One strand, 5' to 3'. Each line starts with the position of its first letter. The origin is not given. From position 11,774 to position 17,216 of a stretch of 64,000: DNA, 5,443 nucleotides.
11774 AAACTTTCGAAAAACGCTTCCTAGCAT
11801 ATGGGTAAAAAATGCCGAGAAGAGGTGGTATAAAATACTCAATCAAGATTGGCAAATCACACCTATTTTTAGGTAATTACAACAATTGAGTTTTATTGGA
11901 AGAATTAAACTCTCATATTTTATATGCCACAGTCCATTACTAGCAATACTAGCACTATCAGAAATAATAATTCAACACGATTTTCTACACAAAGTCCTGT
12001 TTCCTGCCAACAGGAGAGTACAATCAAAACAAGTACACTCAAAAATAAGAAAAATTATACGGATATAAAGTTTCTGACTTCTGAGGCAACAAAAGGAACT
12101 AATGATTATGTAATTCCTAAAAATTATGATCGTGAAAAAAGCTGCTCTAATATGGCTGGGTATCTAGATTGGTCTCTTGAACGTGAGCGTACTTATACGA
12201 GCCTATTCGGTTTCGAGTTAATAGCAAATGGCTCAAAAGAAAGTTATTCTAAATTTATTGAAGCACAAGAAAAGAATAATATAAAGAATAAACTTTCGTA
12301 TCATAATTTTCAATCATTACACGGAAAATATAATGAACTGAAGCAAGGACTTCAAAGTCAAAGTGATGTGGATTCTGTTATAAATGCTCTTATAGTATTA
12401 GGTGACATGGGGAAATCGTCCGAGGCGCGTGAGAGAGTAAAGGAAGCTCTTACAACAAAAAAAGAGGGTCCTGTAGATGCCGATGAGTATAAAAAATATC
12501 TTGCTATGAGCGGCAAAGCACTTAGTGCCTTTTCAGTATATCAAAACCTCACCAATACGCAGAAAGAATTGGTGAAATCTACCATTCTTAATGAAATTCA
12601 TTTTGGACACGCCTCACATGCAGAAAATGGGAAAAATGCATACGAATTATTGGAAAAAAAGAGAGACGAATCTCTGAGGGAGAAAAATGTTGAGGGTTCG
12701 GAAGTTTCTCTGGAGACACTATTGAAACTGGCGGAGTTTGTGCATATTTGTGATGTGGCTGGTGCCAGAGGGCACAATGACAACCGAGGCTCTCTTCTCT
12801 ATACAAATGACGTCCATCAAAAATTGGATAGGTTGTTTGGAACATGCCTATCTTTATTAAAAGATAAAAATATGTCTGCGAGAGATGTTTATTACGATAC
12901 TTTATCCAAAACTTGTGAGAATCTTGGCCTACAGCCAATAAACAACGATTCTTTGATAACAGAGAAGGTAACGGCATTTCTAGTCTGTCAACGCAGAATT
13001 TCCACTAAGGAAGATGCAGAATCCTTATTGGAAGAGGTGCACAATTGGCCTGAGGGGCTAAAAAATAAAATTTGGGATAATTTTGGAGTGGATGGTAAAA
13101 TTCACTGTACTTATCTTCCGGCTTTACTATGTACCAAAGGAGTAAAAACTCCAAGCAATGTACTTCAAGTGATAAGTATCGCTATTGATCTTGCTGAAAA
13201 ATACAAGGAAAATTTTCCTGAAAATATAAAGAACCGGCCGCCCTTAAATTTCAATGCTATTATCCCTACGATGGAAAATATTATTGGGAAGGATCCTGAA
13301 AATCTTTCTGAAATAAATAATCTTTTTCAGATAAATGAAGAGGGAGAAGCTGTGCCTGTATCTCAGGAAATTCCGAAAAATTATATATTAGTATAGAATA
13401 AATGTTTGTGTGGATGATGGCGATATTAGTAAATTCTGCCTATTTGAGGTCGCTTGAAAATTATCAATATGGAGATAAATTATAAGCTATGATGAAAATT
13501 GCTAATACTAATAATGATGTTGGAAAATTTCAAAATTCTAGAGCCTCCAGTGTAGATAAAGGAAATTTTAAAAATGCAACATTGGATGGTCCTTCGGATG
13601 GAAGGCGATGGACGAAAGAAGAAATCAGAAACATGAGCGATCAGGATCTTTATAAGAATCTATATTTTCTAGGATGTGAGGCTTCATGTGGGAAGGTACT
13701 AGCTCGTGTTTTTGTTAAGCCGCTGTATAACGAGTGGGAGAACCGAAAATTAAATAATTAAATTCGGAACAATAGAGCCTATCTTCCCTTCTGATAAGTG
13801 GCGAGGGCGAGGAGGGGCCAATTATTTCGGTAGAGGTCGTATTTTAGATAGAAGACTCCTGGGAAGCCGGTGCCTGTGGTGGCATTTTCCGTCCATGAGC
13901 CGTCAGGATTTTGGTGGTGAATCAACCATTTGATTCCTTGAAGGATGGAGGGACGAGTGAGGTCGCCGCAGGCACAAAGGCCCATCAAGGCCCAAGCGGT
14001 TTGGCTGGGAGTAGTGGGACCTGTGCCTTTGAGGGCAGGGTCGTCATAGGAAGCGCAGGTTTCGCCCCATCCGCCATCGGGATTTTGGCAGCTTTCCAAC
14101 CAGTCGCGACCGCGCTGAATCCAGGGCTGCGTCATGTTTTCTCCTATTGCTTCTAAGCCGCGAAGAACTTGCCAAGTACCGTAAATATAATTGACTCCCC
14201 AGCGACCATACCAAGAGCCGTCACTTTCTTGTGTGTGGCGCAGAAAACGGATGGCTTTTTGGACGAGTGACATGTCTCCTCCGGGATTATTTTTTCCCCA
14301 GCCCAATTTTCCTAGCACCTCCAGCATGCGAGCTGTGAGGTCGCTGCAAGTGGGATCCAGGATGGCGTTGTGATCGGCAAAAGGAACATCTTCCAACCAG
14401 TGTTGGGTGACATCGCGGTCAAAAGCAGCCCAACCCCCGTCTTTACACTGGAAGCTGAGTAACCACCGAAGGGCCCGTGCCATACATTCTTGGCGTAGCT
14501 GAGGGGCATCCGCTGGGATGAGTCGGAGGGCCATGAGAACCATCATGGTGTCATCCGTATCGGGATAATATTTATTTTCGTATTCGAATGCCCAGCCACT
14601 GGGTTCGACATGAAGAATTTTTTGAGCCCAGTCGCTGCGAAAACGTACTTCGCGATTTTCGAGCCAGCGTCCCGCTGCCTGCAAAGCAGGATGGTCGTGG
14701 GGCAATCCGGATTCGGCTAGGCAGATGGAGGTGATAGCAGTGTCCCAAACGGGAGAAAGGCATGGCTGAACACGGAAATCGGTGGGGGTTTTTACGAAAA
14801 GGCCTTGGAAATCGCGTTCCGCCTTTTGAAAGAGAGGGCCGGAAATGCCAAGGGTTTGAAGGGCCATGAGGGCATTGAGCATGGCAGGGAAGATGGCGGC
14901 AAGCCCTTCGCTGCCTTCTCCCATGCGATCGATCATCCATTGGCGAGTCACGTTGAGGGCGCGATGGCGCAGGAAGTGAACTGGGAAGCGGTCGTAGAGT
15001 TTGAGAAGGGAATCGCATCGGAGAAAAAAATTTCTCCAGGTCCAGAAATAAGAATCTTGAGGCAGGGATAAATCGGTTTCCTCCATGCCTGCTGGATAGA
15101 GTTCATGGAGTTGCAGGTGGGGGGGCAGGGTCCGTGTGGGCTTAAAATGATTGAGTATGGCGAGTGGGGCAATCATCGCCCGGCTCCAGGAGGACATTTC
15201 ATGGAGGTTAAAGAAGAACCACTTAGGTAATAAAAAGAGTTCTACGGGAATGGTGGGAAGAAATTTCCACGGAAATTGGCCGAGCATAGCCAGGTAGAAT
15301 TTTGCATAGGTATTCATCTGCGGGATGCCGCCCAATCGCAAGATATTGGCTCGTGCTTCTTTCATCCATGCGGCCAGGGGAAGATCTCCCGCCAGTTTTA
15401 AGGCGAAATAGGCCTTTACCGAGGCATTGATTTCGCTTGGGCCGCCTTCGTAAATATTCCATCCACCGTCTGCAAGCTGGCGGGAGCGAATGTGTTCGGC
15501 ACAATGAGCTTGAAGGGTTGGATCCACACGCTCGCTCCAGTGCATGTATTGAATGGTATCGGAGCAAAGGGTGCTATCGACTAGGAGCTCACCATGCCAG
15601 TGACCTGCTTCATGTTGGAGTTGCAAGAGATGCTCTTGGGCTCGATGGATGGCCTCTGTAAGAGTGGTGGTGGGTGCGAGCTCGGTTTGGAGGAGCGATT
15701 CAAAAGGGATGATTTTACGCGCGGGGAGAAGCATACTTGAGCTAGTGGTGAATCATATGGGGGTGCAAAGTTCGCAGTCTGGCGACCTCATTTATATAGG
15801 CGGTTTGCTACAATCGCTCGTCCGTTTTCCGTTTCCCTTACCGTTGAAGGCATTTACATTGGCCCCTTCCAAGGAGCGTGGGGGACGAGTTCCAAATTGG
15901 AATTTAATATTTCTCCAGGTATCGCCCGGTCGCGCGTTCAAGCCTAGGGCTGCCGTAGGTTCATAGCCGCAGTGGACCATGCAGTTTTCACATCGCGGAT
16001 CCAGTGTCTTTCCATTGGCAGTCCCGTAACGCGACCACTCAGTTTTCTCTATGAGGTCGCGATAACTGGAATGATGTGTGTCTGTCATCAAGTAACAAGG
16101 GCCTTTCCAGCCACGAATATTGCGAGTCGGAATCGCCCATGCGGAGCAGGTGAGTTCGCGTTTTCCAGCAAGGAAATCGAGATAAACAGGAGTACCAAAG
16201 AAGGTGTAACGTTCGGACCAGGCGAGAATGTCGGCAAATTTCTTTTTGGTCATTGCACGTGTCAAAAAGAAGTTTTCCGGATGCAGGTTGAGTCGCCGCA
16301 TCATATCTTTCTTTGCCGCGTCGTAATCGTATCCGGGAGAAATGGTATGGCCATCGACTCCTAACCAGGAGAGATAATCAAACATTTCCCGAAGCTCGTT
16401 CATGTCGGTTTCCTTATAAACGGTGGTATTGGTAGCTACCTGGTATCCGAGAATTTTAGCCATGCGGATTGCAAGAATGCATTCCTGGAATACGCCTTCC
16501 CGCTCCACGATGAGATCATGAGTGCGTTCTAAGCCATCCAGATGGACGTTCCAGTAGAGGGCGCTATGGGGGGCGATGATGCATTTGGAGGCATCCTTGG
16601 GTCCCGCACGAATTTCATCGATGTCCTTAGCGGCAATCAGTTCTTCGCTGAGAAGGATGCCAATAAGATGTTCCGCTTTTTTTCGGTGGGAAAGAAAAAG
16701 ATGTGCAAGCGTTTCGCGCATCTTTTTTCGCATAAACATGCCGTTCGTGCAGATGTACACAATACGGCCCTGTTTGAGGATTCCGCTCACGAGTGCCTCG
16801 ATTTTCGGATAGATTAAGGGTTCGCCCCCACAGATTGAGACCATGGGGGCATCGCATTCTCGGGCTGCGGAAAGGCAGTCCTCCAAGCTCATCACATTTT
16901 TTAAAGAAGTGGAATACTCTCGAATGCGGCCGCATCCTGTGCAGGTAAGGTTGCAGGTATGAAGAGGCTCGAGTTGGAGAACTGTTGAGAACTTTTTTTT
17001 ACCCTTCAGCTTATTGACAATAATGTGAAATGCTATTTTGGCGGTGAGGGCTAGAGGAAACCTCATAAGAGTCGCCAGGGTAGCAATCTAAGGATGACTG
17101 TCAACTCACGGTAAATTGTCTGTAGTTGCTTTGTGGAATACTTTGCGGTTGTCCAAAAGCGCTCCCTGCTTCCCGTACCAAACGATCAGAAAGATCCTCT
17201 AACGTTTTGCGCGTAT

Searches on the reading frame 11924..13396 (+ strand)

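Call 56: search_protein_families(library=pfam, proteins=[window:11924-13396:+], max_evalue=0.00001)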
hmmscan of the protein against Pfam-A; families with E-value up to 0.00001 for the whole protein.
window:11924-13396:+ (490 aa): 1 family
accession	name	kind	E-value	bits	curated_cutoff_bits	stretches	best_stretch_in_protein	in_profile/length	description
PF20717.2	DUF6829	-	5.9e-16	58.6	27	1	86-405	46-344/408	Family of unknown function (DUF6829)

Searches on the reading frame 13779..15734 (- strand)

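Call 56: search_protein_families(library=pfam, proteins=[window:13779-15734:-], max_evalue=0.00001)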
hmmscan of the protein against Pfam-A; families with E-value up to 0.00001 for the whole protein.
window:13779-15734:- (651 aa): 3 families
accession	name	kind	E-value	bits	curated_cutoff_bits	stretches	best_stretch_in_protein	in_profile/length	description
PF13243.12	SQHop_cyclase_C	-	9.1e-138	459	26.1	1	326-649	1-319/319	Squalene-hopene cyclase C-terminal domain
PF13249.12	SQHop_cyclase_N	-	1.8e-99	333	26.2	1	29-314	1-287/291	Squalene-hopene cyclase N-terminal domain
PF00432.27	Prenyltrans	-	4.2e-08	33.4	26.5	0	494-618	6-122/304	Prenyltransferase alpha-alpha toroid domain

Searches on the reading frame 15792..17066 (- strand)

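Call 57: search_protein_families(library=pfam, proteins=[window:15792-17066:-], max_evalue=0.00001)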
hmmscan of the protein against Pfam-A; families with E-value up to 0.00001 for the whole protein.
window:15792-17066:- (424 aa): 2 families
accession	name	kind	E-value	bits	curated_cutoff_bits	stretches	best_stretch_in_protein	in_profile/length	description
PF11946.13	DUF3463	-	1.2e-41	142.1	31.3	1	241-384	2-132/134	Domain of unknown function (DUF3463)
PF04055.27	Radical_SAM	-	3.4e-12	47.3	29.5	1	34-120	3-97/166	Radical SAM superfamily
